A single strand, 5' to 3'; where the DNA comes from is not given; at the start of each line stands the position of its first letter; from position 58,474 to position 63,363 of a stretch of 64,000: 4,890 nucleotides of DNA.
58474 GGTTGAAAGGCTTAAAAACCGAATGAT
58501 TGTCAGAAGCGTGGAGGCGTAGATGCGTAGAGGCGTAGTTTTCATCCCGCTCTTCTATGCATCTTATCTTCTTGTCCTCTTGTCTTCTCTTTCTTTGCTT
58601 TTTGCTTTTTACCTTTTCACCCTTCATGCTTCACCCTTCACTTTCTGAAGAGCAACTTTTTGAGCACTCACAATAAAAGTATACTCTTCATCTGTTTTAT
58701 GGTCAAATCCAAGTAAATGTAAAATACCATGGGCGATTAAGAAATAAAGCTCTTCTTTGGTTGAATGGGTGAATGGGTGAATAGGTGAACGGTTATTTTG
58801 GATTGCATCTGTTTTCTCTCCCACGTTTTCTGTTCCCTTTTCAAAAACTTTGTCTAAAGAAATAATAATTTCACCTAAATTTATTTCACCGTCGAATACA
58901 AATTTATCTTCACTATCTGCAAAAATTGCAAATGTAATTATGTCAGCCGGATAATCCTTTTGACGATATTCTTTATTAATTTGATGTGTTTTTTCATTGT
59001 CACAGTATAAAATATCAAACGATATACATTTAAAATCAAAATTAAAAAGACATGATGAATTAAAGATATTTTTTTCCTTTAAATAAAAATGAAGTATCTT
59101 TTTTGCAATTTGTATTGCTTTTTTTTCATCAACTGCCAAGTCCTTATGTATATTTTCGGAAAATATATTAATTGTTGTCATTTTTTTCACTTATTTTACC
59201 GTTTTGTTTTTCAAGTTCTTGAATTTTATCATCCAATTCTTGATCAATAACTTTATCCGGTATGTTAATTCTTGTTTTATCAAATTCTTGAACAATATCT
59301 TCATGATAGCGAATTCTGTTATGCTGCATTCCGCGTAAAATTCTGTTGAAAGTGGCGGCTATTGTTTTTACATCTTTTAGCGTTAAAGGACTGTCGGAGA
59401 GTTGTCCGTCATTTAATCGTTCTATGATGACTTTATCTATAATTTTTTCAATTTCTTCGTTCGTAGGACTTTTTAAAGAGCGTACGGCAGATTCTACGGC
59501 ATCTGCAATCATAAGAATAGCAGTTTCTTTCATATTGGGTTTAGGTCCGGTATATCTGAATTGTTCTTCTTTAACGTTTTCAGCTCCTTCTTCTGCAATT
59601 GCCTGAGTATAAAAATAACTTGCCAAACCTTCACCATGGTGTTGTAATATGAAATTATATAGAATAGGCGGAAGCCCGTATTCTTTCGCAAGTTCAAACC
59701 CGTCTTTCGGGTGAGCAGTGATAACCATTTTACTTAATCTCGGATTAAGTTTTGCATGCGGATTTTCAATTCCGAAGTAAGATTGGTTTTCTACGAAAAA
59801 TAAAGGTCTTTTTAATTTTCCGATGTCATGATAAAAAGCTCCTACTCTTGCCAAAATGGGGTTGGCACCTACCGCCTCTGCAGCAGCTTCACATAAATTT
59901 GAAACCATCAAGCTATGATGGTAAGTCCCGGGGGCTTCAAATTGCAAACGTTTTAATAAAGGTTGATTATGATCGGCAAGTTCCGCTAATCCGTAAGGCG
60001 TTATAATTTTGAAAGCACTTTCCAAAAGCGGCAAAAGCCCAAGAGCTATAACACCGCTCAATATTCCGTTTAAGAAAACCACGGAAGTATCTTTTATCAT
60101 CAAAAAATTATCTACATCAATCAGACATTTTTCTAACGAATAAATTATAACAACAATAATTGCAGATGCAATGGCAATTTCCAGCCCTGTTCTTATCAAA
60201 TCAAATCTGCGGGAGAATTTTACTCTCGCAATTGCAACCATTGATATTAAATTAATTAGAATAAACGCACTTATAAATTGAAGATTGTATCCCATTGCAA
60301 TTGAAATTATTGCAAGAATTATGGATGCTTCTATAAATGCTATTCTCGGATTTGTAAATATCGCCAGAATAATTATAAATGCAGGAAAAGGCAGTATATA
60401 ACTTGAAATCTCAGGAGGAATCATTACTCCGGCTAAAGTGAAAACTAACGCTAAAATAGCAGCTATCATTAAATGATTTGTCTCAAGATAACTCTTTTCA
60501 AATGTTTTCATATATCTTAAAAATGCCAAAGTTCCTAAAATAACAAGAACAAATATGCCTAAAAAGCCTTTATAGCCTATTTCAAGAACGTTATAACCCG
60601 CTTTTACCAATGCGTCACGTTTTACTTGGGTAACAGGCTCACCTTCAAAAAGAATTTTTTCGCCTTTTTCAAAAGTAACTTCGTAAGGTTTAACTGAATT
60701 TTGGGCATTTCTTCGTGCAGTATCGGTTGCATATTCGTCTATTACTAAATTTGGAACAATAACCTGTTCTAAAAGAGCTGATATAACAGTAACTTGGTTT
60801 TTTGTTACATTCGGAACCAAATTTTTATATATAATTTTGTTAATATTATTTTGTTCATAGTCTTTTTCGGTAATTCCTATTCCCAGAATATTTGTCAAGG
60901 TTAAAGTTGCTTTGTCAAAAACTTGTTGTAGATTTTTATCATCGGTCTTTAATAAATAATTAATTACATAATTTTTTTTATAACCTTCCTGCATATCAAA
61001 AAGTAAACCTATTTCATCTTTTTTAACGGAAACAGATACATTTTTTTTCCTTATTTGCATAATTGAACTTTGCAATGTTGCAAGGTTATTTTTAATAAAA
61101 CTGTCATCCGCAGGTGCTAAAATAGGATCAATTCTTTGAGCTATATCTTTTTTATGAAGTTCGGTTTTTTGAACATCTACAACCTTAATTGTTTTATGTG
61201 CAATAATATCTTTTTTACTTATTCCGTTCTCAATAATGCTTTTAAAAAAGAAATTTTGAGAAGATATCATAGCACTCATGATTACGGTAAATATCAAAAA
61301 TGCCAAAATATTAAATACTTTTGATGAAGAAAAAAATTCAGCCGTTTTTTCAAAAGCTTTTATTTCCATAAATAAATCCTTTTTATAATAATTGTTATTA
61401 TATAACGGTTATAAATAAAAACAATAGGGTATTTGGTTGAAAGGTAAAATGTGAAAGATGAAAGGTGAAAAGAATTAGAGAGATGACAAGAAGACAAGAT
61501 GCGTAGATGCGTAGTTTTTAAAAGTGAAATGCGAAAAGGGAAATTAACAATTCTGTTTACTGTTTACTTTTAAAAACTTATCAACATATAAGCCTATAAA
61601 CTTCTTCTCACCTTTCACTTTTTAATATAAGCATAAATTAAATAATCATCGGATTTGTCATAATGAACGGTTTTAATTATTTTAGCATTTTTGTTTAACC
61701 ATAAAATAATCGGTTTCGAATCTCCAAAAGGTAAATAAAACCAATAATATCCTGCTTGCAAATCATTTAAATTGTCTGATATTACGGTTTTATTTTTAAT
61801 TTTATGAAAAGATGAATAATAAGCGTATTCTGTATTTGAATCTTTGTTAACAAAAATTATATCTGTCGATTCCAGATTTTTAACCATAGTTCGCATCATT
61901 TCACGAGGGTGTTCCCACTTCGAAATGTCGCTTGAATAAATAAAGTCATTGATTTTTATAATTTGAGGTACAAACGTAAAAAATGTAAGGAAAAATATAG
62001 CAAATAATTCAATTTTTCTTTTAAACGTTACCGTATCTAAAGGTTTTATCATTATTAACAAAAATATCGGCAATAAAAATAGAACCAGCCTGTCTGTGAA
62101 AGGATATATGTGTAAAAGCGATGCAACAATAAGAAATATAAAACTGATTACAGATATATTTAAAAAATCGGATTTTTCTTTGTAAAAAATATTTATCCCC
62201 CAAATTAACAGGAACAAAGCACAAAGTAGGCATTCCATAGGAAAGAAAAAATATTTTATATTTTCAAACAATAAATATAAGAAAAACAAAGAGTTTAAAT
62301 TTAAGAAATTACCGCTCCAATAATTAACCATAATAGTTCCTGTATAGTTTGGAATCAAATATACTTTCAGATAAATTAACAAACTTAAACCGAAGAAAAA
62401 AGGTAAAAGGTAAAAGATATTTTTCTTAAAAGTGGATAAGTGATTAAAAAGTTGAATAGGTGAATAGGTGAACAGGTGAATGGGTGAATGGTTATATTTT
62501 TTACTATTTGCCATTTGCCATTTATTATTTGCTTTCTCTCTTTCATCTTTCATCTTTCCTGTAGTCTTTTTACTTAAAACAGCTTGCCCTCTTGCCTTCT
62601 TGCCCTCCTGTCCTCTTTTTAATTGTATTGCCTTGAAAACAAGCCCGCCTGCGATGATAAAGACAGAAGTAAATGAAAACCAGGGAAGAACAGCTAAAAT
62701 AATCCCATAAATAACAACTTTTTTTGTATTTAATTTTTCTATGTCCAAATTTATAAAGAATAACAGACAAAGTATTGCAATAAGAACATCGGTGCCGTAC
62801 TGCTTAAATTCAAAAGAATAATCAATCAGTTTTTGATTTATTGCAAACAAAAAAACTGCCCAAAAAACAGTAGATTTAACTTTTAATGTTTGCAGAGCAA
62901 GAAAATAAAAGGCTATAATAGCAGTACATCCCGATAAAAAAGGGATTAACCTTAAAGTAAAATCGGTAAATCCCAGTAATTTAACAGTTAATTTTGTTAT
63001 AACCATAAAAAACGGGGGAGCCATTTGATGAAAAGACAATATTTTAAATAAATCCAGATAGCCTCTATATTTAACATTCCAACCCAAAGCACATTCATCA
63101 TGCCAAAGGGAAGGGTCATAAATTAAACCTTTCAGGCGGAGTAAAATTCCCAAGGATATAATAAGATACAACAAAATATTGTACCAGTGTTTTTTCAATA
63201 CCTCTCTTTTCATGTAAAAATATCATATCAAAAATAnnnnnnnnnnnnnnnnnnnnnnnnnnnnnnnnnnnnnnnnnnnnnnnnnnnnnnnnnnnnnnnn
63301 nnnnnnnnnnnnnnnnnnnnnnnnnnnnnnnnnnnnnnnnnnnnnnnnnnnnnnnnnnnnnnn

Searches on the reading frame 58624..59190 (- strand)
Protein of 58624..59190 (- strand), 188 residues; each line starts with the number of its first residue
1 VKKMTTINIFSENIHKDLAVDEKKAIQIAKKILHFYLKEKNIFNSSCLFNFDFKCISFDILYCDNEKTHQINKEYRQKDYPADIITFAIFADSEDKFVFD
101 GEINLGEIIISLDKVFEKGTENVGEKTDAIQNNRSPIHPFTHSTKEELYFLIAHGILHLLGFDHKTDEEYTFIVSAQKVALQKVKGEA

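Call 48: search_protein_families(library=pfam, proteins=[window:58624-59190:-], max_evalue=0.00001)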
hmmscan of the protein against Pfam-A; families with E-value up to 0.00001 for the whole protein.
window:58624-59190:- (188 aa): 1 family
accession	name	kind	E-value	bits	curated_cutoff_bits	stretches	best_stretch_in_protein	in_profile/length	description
PF02130.23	YbeY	-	6e-26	91.3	25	2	55-121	27-84/129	Endoribonuclease YbeY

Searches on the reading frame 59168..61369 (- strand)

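Call 48: search_protein_families(library=pfam, proteins=[window:59168-61369:-], max_evalue=0.00001)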
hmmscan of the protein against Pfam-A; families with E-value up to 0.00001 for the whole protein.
window:59168-61369:- (733 aa): 3 families
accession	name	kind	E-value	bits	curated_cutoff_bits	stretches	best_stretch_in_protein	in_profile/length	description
PF07697.16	7TMR-HDED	-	9.4e-28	98.2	27.6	1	50-254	5-217/224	7TM-HD extracellular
PF07698.17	7TM-7TMR_HD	-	1e-25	91.2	29.4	1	268-457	3-190/190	7TM receptor with intracellular HD hydrolase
PF01966.28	HD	-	4.2e-15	56.5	22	1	482-626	1-114/116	HD domain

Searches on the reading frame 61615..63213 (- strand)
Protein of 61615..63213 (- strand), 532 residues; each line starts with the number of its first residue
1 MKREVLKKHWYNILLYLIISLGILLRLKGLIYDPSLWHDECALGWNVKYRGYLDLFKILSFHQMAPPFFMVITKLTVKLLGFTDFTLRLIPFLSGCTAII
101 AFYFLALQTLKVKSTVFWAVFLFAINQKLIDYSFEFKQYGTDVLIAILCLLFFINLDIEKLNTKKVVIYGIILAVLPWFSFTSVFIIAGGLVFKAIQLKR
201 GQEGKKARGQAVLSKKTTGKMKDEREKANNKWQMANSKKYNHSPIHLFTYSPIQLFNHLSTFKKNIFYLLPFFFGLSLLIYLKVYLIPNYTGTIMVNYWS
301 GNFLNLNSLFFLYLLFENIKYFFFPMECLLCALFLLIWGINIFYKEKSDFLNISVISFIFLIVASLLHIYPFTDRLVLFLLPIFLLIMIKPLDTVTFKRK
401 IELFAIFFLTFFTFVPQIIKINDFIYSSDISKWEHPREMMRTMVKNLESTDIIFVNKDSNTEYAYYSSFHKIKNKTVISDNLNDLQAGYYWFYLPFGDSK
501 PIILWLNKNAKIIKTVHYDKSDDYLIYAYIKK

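Call 10: search_protein_families(library=pfam, proteins=[window:61615-63213:-])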
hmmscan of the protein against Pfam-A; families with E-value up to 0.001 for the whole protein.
window:61615-63213:- (532 aa): 1 family
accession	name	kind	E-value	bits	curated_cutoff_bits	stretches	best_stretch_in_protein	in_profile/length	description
PF13231.12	PMT_2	-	9.4e-06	26.4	26.1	1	66-196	3-131/160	Dolichyl-phosphate-mannose-protein mannosyltransferase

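Call 74: find_homologous_proteins(query=window:61615-63213:-, max_evalue=1e-20)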
Query window:61615-63213:- (532 aa): 154 proteins with E <= 1e-20 among 8000 candidates; the best 120 are listed.
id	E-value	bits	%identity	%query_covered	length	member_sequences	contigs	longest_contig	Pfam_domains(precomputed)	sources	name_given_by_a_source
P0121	4.1e-173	596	56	100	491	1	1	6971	-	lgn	-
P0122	1.1e-171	591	56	100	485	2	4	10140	PF13231.13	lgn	-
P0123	4.8e-162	559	59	47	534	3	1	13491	PF13231.13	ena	-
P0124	3.5e-158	546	55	50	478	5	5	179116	-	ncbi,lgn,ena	-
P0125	1.1e-156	542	51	99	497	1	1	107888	PF13231.13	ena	-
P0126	6.4e-156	539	55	51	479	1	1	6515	-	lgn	-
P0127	1.1e-154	535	63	36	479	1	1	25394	PF13231.13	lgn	-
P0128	6.9e-154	532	54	48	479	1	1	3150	PF13231.13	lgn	-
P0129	1.5e-152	528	51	53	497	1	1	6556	PF13231.13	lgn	-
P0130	9.4e-152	525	56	48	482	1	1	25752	-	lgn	-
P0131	2.1e-150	521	63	36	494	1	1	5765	PF13231.13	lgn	-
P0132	7.4e-150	519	53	97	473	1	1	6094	PF13231.13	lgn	-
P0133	7.5e-150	519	55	48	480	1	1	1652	-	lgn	-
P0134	4.5e-149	516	45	99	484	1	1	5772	PF13231.13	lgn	-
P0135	1.3e-148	515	52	48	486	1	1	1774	-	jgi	jgi:uncharacterized membrane protein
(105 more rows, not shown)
